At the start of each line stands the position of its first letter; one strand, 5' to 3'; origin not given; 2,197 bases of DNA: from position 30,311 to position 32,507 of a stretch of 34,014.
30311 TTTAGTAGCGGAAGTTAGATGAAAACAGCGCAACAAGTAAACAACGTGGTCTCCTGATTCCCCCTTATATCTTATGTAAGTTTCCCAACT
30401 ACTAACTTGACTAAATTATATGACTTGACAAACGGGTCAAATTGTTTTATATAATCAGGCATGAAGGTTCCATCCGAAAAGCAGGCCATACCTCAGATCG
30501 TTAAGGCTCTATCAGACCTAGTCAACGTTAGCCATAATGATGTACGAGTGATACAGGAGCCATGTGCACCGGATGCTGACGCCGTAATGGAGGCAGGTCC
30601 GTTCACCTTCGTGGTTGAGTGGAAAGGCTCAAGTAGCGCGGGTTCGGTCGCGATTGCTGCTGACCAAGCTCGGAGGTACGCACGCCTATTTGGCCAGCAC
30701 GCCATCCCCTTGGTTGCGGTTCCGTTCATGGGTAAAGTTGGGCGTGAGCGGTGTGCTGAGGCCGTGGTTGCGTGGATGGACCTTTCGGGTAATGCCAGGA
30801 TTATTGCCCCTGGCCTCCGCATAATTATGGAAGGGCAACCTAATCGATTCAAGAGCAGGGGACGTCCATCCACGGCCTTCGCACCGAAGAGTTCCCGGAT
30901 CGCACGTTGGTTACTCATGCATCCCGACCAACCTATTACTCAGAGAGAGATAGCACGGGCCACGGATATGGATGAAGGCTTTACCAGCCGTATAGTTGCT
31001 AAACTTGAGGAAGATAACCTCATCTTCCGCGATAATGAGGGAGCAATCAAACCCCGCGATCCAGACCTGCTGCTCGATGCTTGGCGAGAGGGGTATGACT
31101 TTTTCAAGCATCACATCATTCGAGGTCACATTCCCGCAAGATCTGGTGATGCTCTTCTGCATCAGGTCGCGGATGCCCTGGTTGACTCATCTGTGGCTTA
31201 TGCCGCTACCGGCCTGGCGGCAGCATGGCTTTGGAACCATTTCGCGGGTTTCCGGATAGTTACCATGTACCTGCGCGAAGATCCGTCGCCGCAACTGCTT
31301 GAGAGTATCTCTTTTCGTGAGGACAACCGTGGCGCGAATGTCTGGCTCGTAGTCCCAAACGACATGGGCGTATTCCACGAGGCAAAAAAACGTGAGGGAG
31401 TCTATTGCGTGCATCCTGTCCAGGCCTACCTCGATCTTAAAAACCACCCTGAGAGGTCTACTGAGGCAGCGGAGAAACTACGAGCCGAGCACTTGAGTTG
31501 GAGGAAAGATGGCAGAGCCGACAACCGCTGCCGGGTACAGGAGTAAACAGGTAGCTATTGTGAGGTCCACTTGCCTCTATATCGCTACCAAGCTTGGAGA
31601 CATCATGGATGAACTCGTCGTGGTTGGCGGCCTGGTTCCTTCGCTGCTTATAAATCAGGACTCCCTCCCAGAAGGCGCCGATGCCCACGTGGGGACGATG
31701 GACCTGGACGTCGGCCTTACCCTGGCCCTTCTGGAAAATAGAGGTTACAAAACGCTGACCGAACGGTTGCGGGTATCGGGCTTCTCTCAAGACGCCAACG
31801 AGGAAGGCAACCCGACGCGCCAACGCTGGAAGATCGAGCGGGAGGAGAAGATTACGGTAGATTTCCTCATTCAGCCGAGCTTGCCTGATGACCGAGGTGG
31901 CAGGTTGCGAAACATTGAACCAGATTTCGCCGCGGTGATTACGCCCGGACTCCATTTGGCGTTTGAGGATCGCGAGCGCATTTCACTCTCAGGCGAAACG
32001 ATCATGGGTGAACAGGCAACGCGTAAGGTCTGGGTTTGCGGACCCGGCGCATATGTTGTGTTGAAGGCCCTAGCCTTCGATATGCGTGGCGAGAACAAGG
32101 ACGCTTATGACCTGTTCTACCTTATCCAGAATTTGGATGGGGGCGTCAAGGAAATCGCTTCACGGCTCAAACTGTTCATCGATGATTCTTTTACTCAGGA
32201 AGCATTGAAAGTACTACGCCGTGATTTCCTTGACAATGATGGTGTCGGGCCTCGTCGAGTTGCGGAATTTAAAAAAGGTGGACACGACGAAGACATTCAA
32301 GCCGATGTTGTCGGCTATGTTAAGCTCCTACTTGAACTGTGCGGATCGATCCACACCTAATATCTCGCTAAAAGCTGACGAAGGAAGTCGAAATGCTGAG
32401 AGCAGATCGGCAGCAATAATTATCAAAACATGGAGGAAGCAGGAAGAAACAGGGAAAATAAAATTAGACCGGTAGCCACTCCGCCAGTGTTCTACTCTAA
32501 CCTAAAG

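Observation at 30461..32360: GC-rich AbiE-like cassette whose antitoxin/regulator carries an extra PD-(D/E)xK-like N-terminal domain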

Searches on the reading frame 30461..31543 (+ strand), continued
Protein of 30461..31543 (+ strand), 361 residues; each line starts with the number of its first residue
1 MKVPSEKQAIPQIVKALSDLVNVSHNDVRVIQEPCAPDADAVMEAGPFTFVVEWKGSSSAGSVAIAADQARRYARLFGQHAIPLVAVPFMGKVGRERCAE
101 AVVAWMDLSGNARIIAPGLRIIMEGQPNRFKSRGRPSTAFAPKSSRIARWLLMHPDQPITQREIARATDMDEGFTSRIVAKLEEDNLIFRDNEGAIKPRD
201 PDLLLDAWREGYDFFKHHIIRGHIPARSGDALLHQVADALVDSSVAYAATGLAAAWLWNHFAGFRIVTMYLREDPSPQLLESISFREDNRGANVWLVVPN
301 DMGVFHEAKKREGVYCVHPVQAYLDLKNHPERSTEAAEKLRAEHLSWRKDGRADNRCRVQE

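Call 71: find_encoding_contigs(protein=P0001, flank=3000, max_places=2)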
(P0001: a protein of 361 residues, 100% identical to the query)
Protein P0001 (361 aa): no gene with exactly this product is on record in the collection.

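Call 72: find_encoding_contigs(protein=P0004, flank=6000, max_places=4)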
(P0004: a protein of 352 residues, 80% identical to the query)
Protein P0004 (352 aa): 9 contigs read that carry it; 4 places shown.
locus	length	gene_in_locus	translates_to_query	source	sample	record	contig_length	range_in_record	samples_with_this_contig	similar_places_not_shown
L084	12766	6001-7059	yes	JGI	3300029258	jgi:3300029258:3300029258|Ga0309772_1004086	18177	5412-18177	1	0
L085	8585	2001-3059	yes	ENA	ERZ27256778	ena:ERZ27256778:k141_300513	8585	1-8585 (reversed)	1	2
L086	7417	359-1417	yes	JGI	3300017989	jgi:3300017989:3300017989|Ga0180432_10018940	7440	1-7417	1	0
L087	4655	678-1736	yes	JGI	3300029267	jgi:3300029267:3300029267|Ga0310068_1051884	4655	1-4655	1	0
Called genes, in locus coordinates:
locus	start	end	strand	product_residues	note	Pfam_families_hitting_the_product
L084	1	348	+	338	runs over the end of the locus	PF23213:, PF23212:DUF7064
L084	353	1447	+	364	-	PF13409:GST_N_2 (weak), PF13417:GST_N_3, PF00043:GST_C (weak), PF13410:GST_C_2 (weak)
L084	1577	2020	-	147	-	PF10604:Polyketide_cyc2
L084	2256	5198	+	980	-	PF03648:Glyco_hydro_67N (faint)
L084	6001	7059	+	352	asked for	PF12802:MarR_2, PF13545:HTH_Crp_2 (weak)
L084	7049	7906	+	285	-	-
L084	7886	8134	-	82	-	PF17762:HTH_ParB (weak)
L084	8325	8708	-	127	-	PF00072:Response_reg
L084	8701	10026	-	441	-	PF27537:HoxH (weak), PF00374:NiFeSe_Hases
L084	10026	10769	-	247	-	PF01058:Oxidored_q6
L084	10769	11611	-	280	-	PF00970:FAD_binding_6, PF00175:NAD_binding_1, PF10418:DHODB_Fe-S_bind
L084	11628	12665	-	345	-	PF12838:Fer4_7 (faint), PF13187:Fer4_9 (faint), PF13237:Fer4_10 (faint), PF17179:Fer4_22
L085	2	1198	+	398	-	?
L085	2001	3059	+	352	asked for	PF12802:MarR_2, PF13545:HTH_Crp_2 (weak)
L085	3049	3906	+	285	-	-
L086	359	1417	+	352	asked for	PF12802:MarR_2, PF13545:HTH_Crp_2 (weak)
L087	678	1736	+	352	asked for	PF12802:MarR_2, PF13545:HTH_Crp_2 (weak)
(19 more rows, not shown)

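Call 78: search_protein_families(library=padloc, alignment_id=A3, max_evalue=0.001)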
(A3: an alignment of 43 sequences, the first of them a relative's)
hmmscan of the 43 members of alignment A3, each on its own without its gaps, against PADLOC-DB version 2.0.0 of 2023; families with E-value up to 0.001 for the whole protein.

A. member 1, P0001 (361 aa): 1 family
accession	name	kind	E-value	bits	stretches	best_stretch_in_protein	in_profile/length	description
PDLC04368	PDC-M05A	-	1.1e-05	23.3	1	140-195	11-66/201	-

B. families by the number of members that match (of 43 scanned): 7 families
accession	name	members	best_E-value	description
PDLC04368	PDC-M05A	24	5.9e-08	-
PDLC04369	PDC-M05A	12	1.3e-08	-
PDLC01870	CARF3--CARF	4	7e-05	-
PDLC04370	PDC-M05A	1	6.4e-05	-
PDLC01172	TPR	1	7.1e-05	TPR repeats containing protein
PDLC04371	PDC-M05A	1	0.00045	-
PDLC04781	PDC-M71B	1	0.00084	-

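Call 84: fold_search(model_id=the predicted structure, library=viral)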
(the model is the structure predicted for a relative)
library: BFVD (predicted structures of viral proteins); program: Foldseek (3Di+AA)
matches with E <= 10: 1485; with E <= 0.001: 4
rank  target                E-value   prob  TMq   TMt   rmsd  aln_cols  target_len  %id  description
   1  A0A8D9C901            8.7e-05  1.00  0.21  0.33  15.8       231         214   16  Gp1.5 [uncultured marine phage]
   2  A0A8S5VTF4            4.7e-04  0.98  0.20  0.31  15.3       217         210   15  Uncharacterized protein [Ackermannviridae sp.]
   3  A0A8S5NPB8            7.5e-04  1.00  0.21  0.25   3.5       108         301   15  Restriction endonuclease [Siphoviridae sp. ctGMq5]
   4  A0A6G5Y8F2            8.9e-04  0.97  0.15  0.18  16.3       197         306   13  (no name in the UniProt tables at hand)
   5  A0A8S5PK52            1.3e-03  1.00  0.21  0.30   6.1       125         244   14  Restriction endonuclease [Siphoviridae sp. ctXBp18]
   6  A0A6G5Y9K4            3.0e-03  1.00  0.16  0.24   4.7        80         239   19  (no name in the UniProt tables at hand)
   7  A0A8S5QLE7            3.6e-03  1.00  0.20  0.26   4.3       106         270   16  Restriction endonuclease [Siphoviridae sp. ctVCm11]
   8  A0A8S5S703            4.0e-03  0.99  0.18  0.17  17.8       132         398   13  Restriction endonuclease [Siphoviridae sp. ctVDy27]
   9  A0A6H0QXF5            5.4e-03  1.00  0.16  0.34  11.8        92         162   20  Protein ORF112 [Cyprinid herpesvirus 2]
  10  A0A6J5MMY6            5.7e-03  0.93  0.17  0.10  12.6       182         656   16  Primase, C-terminal 2 [uncultured Caudovirales phage]
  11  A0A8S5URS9            6.8e-03  1.00  0.21  0.23   4.5       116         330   16  Restriction endonuclease [Siphoviridae sp. cthae16]
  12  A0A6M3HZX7            8.5e-03  1.00  0.23  0.58   4.7       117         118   18  (no name in the UniProt tables at hand)
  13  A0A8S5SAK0            9.6e-03  0.97  0.20  0.20   5.2       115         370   16  Competence protein [Siphoviridae sp. ctgaY24]
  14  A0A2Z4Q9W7            1.0e-02  0.99  0.20  0.30   5.5       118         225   13  (no name in the UniProt tables at hand)
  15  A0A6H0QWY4            1.1e-02  1.00  0.15  0.34  16.2       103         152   14  (no name in the UniProt tables at hand)
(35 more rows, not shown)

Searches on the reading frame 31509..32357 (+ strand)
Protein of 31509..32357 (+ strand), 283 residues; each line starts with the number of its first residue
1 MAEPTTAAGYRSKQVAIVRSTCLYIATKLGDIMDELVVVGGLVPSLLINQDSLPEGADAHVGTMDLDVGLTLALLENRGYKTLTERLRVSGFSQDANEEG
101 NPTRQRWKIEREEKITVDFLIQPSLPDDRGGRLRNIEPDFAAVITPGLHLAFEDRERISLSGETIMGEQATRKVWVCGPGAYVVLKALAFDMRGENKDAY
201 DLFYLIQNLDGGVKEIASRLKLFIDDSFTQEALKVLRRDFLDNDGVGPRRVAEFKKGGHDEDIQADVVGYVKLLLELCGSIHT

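Call 3: search_protein_families(library=pfam, proteins=[window:31509-32357:+], max_evalue=1)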
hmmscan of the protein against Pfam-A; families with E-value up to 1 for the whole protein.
window:31509-32357:+ (283 aa): 1 family
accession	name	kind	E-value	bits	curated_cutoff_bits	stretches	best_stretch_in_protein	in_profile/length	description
PF08843.17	AbiEii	-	0.031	14.7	22.5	1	164-266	127-215/238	Nucleotidyl transferase AbiEii toxin, Type IV TA system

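Call 4: search_protein_families(library=padloc, proteins=[window:31509-32357:+], max_evalue=1)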
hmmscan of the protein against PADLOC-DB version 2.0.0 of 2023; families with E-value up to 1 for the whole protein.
window:31509-32357:+ (283 aa): 2 families
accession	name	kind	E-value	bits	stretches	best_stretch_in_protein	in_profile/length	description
PDLC04516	PDC-M21B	-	4.4e-05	21.3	1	25-100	15-86/234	-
PDLC02307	AbiEii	-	0.029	12.2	1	185-214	124-153/219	AbiEii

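Call 5: search_protein_families(library=ncbifam, proteins=[window:31509-32357:+], max_evalue=1)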
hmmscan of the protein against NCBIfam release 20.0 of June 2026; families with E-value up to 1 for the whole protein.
window:31509-32357:+ (283 aa): 0 families

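Call 11: find_homologous_proteins(query=window:31509-32357:+)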
Query window:31509-32357:+ (283 aa): 3739 proteins with E <= 0.001 among 5801 candidates; the best 120 are listed.
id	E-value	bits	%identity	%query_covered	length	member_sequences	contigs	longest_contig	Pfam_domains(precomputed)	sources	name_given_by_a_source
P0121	4.6e-184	628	100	100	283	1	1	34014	-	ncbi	-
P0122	2.8e-164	563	90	98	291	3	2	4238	-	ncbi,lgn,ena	-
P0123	8.4e-161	552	90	98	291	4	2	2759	-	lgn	-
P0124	1.7e-145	502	81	98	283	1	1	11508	-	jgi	jgi:hypothetical protein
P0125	7.0e-144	496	80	98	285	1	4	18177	-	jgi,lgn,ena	-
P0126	1.0e-134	466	75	98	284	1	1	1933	-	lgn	-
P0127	1.9e-134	465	78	98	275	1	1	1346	-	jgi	jgi:hypothetical protein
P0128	2.6e-133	462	74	98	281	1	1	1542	-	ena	-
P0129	6.5e-133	460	74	98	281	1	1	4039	-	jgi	jgi:hypothetical protein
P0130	1.9e-132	459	74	99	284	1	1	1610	-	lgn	-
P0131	3.1e-132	458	74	98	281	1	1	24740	-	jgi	jgi:hypothetical protein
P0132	4.1e-132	458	72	98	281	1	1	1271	-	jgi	jgi:hypothetical protein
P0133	5.8e-132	457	74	98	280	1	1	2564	-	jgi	-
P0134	2.5e-131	455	72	98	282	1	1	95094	-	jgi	jgi:hypothetical protein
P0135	4.6e-131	454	73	96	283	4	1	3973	-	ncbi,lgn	-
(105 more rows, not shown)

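Call 17: search_solved_structures(query=A2, max_evalue=10, show_alignments=2)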
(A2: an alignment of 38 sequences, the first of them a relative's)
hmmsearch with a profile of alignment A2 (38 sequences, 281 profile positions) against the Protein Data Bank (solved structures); distinct sequences matched with E-value up to 10: 2.
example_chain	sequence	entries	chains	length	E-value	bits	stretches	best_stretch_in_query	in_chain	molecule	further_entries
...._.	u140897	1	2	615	0.29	13.5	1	149-194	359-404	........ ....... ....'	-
5a1u_D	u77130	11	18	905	0.45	12.8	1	149-194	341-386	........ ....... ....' | COATOMER SUBUNIT BETA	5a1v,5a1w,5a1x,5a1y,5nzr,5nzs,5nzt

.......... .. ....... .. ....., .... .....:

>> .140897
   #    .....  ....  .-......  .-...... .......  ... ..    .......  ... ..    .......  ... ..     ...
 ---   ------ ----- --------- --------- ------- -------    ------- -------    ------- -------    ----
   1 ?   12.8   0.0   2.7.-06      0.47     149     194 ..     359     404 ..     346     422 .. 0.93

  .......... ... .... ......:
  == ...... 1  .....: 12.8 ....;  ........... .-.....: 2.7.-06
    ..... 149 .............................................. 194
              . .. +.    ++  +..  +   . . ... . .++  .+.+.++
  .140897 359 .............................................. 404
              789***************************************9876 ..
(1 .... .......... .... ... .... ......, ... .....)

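Call 19: search_protein_families(library=pfam, alignment_id=A2, max_evalue=0.1)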
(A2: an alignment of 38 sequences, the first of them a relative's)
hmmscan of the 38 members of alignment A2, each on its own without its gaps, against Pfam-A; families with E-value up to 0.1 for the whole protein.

A. member 1, P0121 (283 aa): 1 family
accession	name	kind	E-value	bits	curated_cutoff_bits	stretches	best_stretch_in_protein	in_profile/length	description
PF08843.17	AbiEii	-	0.031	14.7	22.5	1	164-266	127-215/238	Nucleotidyl transferase AbiEii toxin, Type IV TA system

B. families by the number of members that match (of 38 scanned): 4 families
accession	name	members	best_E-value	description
PF08843.17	AbiEii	34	0.00015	Nucleotidyl transferase AbiEii toxin, Type IV TA system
PF12281.14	NTP_transf_8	14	2.6e-06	Nucleotidyltransferase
PF05402.18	PqqD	3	0.0023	Coenzyme PQQ synthesis protein D (PqqD)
PF22564.2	HAAS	1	0.044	HAAS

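Call 28: predict_structure(alignment_id=A2)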
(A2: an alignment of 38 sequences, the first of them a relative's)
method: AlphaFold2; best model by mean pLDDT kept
length: 283 residues; sequences in the alignment: 38
mean_pLDDT: 81.0   pTM: 0.84
mean pLDDT of the five models: 81.0, 78.0, 76.5, 71.0, 69.3
residues with pLDDT >= 90: 120; 70-90: 105; 50-70: 30; < 50: 28
segments of 3 or more residues with pLDDT < 50: 1-8, 125-143
pLDDT, mean of each block of 10 residues (from residue 1): 41 81 90 84 89 78 78 61 84 79 76 79 52 42 66 93 93 95 93 87 92 95 94 95 85 89 95 93 55
secondary structure, 60 per line:
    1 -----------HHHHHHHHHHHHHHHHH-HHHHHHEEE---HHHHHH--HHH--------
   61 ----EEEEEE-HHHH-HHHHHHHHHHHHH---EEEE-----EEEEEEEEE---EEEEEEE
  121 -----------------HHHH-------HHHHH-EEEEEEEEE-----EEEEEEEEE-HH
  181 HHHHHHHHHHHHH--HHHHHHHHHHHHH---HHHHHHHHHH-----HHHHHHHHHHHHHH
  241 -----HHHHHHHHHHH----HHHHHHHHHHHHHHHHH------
elements in order: H12-28 H30-35 E36-38 H42-47 E65-70 H72-75 H77-89 E93-96 E102-110 E114-120 H138-141 H149-153 E155-163 E169-177 H179-193 H196-208 H212-221 H227-240 H246-256 H261-277

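Call 32: fold_search(model_id=the predicted structure, library=pdb)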
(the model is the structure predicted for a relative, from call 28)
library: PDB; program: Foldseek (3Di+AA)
matches with E <= 10: 501; with E <= 0.001: 0
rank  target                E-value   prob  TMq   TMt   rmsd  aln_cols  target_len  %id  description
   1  7c46                  5.0e-03  0.98  0.44  0.43  10.6       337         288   12  Crystal Structure of Rv1045 toxin point variant K189A (released 2021-05-26)
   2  6j7r                  5.3e-03  0.94  0.37  0.37  11.5       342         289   11  Crystal structure of toxin TglT (unusual type guanylyltransferase-like toxin, Rv1045) mutant S78A co-expressed with TakA (released 2020-05-13)
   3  4nku_A                5.3e-03  0.89  0.27  0.24  14.9       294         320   14  Structure of Cid1 in complex with its short product ApU (released 2013-12-18)
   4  4fhx                  5.3e-03  0.87  0.27  0.25  15.0       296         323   13  Crystal structures of the Cid1 poly (U) polymerase reveal the mechanism for UTP selectivity - H336N mutant bound to MgAT (released 2012-08-29)
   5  6j7o                  7.0e-03  0.91  0.37  0.36  12.3       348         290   12  Crystal structure of toxin TglT (unusual type guanylyltransferase-like toxin, Rv1045) mutant E146Q from Mycobacterium tu (released 2020-05-13)
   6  8xhr_A                7.4e-03  0.99  0.45  0.45   9.5       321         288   11  Crystal structure of Mycobacterium tuberculosis MenT3 bound with CTP (released 2024-02-28)
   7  6j7n                  8.7e-03  0.91  0.38  0.37  11.5       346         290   11  Crystal structure of toxin TglT (unusual type guanylyltransferase-like toxin, Rv1045) mutant D82A co-expressed with TakA (released 2020-05-13)
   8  4fh3                  1.1e-02  0.84  0.28  0.26  14.5       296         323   14  Crystal structures of the Cid1 poly (U) polymerase reveal the mechanism for UTP selectivity (released 2012-08-29)
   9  6j7q                  1.5e-02  0.91  0.41  0.40  10.8       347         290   12  Crystal structure of toxin TglT (unusual type guanylyltransferase-like toxin, Rv1045) mutant S78A from Mycobacterium tub (released 2020-05-13)
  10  6j7s                  2.2e-02  0.94  0.44  0.43  10.6       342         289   12  Crystal structure of toxin TglT (unusual type guanylyltransferase-like toxin, Rv1045) wild type protein from Mycobacteri (released 2020-05-13)
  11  6y5u                  2.4e-02  0.92  0.42  0.41   9.6       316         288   13  MenT3 (aka TglT), nucleotidyltransferase toxin Rv1045 from Mycobacterium tuberculosis (released 2020-09-16)
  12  4e7x_A                3.5e-02  0.85  0.27  0.24  13.1       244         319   13  Structural Basis for the Activity of a Cytoplasmic RNA Terminal U-transferase (released 2012-07-04)
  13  4fhy                  3.7e-02  0.57  0.27  0.24  15.0       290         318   13  Crystal structures of the Cid1 poly (U) polymerase reveal the mechanism for UTP selectivity - Mg 3'-dATP bound (released 2012-08-29)
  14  4ud5_B                8.0e-02  0.66  0.24  0.20  10.3       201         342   14  Structural Plasticity of Cid1 Provides a Basis for its RNA Terminal Uridylyl Transferase Activity (released 2015-03-18)
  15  5cp2_A                8.0e-02  0.33  0.22  0.25  18.1       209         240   13  Human DNA polymerase lambda L431A mutant- Apoenzyme and complex with 6 paired DNA (released 2016-02-24)
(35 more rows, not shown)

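Call 77: search_protein_families(library=padloc, alignment_id=A2, max_evalue=0.001)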
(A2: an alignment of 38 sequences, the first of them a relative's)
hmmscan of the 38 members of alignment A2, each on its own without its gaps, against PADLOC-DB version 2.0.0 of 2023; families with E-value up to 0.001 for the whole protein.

A. member 1, P0121 (283 aa): 1 family
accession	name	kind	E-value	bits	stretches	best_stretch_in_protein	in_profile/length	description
PDLC04516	PDC-M21B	-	4.4e-05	21.3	1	25-100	15-86/234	-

B. families by the number of members that match (of 38 scanned): 1 family
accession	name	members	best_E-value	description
PDLC04516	PDC-M21B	38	3.8e-07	-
